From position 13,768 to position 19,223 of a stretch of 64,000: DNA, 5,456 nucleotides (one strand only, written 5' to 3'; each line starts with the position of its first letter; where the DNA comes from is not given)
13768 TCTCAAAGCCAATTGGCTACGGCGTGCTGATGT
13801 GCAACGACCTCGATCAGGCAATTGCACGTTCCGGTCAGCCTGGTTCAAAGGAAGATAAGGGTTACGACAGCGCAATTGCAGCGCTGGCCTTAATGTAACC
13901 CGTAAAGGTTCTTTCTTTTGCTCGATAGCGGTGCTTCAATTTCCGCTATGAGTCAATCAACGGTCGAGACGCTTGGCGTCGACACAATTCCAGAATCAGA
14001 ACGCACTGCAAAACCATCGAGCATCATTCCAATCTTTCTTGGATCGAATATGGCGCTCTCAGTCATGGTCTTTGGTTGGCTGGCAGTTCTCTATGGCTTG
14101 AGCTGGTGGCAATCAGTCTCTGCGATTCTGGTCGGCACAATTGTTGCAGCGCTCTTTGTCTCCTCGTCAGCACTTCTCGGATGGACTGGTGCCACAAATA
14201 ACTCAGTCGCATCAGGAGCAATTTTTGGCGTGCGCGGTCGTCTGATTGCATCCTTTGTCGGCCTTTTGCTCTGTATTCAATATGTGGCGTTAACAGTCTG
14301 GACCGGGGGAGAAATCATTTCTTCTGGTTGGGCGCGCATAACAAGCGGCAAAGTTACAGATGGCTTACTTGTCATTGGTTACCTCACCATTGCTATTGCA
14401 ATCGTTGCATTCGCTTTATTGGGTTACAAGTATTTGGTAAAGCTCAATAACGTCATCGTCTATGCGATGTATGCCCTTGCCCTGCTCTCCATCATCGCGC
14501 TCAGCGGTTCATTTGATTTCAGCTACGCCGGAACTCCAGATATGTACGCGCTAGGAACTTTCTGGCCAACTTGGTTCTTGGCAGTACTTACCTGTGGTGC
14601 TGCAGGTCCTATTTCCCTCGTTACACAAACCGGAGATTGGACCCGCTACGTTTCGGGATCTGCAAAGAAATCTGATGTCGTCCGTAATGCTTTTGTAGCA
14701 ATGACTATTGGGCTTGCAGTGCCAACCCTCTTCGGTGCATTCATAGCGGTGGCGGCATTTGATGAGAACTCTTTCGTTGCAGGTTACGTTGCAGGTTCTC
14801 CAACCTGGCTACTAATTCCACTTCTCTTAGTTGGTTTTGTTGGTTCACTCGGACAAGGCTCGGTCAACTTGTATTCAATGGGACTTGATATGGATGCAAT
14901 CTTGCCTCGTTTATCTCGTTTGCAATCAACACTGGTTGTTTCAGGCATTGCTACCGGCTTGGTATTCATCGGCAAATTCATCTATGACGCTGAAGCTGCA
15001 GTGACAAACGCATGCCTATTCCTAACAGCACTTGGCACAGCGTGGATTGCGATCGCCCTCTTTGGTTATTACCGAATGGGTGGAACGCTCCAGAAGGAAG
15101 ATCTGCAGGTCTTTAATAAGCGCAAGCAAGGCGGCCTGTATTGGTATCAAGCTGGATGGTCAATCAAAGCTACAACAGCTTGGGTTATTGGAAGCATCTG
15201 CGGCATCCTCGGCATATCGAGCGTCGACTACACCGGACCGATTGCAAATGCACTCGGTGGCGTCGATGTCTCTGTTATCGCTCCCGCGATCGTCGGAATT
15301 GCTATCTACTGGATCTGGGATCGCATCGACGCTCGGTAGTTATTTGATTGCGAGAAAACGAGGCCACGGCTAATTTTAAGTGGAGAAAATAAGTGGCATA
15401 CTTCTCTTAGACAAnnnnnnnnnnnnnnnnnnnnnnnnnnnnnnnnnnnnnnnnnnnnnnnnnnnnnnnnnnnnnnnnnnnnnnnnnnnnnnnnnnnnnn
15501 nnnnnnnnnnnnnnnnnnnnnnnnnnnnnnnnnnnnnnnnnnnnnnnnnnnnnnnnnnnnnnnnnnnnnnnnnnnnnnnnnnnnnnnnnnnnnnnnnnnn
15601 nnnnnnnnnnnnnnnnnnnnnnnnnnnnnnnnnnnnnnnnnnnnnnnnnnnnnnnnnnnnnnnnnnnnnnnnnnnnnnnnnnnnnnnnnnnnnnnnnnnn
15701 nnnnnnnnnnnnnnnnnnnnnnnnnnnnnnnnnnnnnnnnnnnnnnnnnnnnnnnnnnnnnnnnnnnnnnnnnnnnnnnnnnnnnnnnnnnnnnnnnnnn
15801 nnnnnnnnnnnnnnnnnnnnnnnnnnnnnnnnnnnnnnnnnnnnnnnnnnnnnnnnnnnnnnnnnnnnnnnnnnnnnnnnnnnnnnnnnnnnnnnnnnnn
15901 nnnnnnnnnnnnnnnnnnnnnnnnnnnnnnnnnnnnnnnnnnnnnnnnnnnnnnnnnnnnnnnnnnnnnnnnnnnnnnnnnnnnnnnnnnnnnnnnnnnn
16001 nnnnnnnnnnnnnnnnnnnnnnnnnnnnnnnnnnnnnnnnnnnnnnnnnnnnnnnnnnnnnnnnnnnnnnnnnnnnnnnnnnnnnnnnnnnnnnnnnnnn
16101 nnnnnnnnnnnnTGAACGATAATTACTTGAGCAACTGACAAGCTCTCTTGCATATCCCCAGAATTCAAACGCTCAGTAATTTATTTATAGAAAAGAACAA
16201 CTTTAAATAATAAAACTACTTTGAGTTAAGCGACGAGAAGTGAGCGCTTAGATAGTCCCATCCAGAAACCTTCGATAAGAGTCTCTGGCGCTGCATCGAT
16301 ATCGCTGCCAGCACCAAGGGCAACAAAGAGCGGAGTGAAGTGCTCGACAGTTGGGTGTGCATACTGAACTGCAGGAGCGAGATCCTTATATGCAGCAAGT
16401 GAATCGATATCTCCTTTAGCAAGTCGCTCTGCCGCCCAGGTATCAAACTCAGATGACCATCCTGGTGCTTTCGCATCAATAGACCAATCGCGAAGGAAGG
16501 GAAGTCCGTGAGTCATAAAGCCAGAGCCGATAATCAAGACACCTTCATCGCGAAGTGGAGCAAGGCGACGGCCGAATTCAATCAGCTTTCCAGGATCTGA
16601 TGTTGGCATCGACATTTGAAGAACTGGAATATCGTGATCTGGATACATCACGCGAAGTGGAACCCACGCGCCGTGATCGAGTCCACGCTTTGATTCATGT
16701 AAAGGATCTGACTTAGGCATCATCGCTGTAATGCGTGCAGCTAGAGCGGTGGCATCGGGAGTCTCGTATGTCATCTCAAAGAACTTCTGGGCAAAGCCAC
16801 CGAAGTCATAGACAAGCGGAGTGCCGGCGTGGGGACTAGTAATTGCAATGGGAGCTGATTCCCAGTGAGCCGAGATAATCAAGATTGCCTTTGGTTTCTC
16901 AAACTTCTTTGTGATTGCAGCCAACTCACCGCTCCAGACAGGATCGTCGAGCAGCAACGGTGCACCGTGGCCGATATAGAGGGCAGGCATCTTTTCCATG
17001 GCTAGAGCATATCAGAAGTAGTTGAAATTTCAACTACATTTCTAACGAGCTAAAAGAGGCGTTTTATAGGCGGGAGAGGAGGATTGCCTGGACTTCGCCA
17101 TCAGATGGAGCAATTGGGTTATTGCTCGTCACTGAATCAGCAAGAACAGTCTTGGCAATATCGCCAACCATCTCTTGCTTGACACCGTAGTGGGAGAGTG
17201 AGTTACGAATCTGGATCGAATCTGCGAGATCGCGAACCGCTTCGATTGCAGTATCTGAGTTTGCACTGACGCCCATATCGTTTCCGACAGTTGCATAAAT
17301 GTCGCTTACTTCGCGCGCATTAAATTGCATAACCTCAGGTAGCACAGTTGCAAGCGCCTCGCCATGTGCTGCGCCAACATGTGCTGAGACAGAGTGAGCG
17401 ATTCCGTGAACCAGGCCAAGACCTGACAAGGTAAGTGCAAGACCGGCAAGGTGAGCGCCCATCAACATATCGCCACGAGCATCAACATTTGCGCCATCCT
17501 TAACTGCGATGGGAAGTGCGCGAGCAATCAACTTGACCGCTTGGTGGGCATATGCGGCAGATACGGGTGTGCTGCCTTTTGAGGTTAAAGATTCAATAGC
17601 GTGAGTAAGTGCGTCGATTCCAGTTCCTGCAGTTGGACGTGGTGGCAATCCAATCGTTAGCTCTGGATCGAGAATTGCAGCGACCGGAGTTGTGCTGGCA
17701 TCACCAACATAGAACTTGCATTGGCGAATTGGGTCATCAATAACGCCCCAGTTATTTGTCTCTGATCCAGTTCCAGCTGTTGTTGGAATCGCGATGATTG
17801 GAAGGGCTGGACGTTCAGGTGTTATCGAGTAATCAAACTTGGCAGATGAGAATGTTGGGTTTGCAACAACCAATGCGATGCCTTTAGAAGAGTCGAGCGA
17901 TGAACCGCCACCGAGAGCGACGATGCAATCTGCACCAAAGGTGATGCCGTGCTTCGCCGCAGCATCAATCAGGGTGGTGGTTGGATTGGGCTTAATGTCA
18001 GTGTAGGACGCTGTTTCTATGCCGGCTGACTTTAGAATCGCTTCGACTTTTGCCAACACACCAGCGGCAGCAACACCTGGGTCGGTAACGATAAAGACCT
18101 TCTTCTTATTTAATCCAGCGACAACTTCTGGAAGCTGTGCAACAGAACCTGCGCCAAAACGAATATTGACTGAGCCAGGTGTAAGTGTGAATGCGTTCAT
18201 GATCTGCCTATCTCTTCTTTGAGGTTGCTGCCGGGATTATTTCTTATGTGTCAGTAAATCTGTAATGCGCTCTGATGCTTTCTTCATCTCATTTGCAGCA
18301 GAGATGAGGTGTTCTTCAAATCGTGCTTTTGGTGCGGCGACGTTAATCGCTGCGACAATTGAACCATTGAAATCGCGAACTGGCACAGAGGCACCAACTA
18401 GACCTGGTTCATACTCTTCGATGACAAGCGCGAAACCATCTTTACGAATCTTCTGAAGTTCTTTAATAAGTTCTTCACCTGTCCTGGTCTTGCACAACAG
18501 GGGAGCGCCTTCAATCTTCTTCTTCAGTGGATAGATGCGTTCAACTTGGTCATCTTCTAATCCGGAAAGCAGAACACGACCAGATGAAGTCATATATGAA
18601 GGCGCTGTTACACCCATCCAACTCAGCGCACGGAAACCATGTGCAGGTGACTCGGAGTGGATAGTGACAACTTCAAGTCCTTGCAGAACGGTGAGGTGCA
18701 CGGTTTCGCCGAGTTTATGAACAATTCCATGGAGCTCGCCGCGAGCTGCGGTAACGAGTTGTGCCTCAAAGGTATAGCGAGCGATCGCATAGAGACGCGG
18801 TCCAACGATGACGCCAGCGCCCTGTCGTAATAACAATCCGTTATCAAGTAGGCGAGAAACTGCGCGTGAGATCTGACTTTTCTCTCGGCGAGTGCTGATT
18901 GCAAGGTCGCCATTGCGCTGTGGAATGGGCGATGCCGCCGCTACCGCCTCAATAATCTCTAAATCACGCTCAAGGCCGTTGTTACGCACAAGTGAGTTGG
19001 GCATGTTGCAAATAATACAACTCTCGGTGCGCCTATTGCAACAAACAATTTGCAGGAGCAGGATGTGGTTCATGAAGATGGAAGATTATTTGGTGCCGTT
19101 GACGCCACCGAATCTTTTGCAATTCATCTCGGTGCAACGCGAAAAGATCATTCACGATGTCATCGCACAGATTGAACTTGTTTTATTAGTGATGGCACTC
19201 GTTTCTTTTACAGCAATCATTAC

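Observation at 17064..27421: Uncharacterised catabolic cluster built around an orphan Fae homologue and a betaine-type ABC importer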

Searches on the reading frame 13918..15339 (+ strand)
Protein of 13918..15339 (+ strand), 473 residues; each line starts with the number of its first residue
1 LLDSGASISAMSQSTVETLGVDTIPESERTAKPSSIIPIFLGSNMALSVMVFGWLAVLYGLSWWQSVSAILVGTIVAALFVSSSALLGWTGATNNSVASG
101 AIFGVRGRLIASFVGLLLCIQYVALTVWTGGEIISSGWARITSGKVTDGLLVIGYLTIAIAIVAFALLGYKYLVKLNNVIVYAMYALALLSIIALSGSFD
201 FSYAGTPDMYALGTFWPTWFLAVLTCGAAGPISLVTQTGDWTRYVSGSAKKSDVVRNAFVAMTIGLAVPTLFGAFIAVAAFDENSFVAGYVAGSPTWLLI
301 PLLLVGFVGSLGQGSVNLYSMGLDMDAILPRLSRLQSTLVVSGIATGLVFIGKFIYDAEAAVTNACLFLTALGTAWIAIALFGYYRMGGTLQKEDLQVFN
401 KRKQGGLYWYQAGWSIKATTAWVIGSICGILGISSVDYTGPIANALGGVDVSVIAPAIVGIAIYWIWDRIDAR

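Call 5: search_protein_families(library=pfam, proteins=[window:13918-15339:+])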
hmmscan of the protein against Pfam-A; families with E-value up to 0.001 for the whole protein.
window:13918-15339:+ (473 aa): 1 family
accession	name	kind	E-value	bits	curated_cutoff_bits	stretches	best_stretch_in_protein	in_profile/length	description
PF02133.21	Transp_cyt_pur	-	1.4e-56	192.7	23.5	1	23-452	1-436/440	Permease for cytosine/purines, uracil, thiamine, allantoin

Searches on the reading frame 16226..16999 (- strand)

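Call 5: search_protein_families(library=pfam, proteins=[window:16226-16999:-])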
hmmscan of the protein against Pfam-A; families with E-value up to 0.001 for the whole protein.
window:16226-16999:- (257 aa): 1 family
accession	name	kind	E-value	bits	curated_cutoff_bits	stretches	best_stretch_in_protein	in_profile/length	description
PF02900.23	LigB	-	4.2e-31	108.5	26.3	1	32-233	41-246/269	Catalytic LigB subunit of aromatic ring-opening dioxygenase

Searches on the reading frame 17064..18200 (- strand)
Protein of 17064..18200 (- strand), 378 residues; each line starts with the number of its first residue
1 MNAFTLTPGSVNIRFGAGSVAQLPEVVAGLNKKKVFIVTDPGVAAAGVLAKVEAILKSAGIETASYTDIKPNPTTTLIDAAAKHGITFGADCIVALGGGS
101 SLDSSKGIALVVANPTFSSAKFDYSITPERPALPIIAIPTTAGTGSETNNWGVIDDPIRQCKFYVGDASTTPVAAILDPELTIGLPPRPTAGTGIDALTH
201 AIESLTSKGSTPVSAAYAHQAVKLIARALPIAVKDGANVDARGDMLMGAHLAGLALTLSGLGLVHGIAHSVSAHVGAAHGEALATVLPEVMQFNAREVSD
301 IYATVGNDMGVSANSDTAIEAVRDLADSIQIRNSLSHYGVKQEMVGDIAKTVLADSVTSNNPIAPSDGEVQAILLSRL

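Call 3: search_protein_families(library=pfam, proteins=[window:17064-18200:-])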
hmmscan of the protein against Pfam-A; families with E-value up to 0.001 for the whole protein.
window:17064-18200:- (378 aa): 3 families
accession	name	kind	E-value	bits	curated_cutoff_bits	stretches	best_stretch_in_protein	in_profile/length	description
PF00465.25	Fe-ADH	-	1.6e-46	158.4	31.3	1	12-179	3-168/168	Iron-containing alcohol dehydrogenase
PF25137.1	ADH_Fe_C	-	3.9e-46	157.6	27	1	190-376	1-192/194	Fe-containing alcohol dehydrogenase family, C-terminal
PF13685.12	Fe-ADH_2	-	2e-09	38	28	1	15-110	2-95/149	Iron-containing alcohol dehydrogenase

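Call 4: search_protein_families(library=ncbifam, proteins=[window:17064-18200:-])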
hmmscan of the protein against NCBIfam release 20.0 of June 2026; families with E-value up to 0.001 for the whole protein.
window:17064-18200:- (378 aa): 14 families
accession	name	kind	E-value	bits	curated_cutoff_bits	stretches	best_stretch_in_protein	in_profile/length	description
TIGR02638.1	lactal_redase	equivalog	3.7e-85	286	523.15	1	15-372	12-377/379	lactaldehyde reductase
NF007911.0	PRK10624.1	equivalog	5.2e-81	272.5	537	1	15-373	13-377/382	lactaldehyde reductase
NF041833.1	Fe_ADH_ErcA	equivalog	1e-78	265.1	550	1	14-374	12-378/382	alcohol dehydrogenase-like regulatory protein ErcA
NF053866.1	CholDhdGbsBBac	equivalog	2.3e-75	253.6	550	1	12-363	17-376/392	choline dehydrogenase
NF050025.1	SulfAcetaldRedSarD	equivalog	1.6e-70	237.9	700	1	13-374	11-381/385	sulfoacetaldehyde reductase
NF007363.0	PRK09860.1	equivalog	5.3e-66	223.3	581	1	3-373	3-378/383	L-threonine dehydrogenase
NF058672.1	4HyButDHCUPNE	equivalog_domain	2.3e-65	221.2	500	1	12-374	9-374/378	4-hydroxybutyrate dehydrogenase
NF010378.0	PRK13805.1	equivalog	8.2e-65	219.1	951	1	13-375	465-861/872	bifunctional acetaldehyde-CoA/alcohol dehydrogenase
TIGR03405.1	Phn_Fe-ADH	equivalog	1.4e-63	214.8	423.7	1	11-355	5-346/355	iron-containing alcohol dehydrogenase PsrA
NF011998.0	PRK15454.1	equivalog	5.9e-61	206.3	556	1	15-366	32-383/395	ethanolamine utilization ethanol dehydrogenase EutG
TIGR04266.1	NDMA_methanol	equivalog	2.1e-39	135.5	625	1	32-334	38-342/420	NDMA-dependent methanol dehydrogenase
NF011717.0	PRK15138.1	equivalog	3.9e-30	105.2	645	1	1-354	1-362/387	alcohol dehydrogenase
NF041822.1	daptide_DH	equivalog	1.9e-19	69.8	300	1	34-236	2-210/363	daptide-type RiPP biosynthesis dehydogenase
NF006941.0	PRK09423.1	subfamily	4e-07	29.2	336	1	16-116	14-111/367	glycerol dehydrogenase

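Call 80: search_solved_structures(query=window:17064-18200:-, max_evalue=1e-50)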
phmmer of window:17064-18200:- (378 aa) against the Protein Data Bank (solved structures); distinct sequences matched with E-value up to 1e-50: 10.
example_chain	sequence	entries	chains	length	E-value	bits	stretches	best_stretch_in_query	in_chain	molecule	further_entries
8zrl_A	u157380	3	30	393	1.6e-70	241.5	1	10-374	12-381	NAD-dependent methanol dehydrogenase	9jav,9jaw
3owo_A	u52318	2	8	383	6e-60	206.7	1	15-376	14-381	Alcohol dehydrogenase 2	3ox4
8zwd_B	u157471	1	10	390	1.8e-59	205.1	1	6-374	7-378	NAD(P)-dependent methanol dehydrogenase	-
7qnj_AAA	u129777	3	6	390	1.2e-58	202.5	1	14-363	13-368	Lactaldehyde reductase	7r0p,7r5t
1rrm_A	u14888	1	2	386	1.5e-58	202.1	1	14-363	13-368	Lactaldehyde reductase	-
2bi4_A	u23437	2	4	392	1.7e-58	202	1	14-363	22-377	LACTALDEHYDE REDUCTASE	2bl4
5br4_A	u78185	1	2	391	3.4e-58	201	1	14-363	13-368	Lactaldehyde reductase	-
7qlg_AAA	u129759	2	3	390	4.1e-58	200.7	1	14-363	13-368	Lactaldehyde reductase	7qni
7qls_AAA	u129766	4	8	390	4.1e-58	200.7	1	14-363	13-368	Lactaldehyde reductase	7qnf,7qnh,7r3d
7qlq_AAA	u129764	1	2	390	4.8e-58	200.5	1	14-363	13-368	Lactaldehyde reductase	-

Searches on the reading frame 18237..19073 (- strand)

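Call 3: search_protein_families(library=pfam, proteins=[window:18237-19073:-])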
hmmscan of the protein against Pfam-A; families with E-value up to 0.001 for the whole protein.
window:18237-19073:- (278 aa): 1 family
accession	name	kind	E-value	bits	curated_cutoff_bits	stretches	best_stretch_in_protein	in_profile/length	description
PF01614.24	IclR_C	-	9.7e-30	103.8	24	1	101-270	4-172/174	Bacterial transcriptional regulator IclR C-terminal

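Call 4: search_protein_families(library=ncbifam, proteins=[window:18237-19073:-])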
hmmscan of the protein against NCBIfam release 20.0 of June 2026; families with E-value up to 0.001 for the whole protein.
window:18237-19073:- (278 aa): 5 families
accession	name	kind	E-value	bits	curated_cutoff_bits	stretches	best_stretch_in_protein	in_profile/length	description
TIGR02431.1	pcaR_pcaU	subfamily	3.4e-29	101.9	284.75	1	32-272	6-246/248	beta-ketoadipate pathway transcriptional regulators, PcaR/PcaU/PobR family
NF045644.1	TransRegBhcR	equivalog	9.3e-22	77.6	350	1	33-274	24-265/267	HTH-type transcriptional regulator BhcR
NF011671.1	PRK15090.1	equivalog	2.4e-20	72.8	275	1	103-275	83-254/256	DNA-binding transcriptional regulator KdgR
NF008601.2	PRK11569.1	equivalog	5.8e-09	35.5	380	1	34-258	29-255/276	glyoxylate bypass operon transcriptional repressor IclR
NF007548.0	PRK10163.1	equivalog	1.3e-08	34.3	406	1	99-272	91-263/271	HTH-type transcriptional repressor AllR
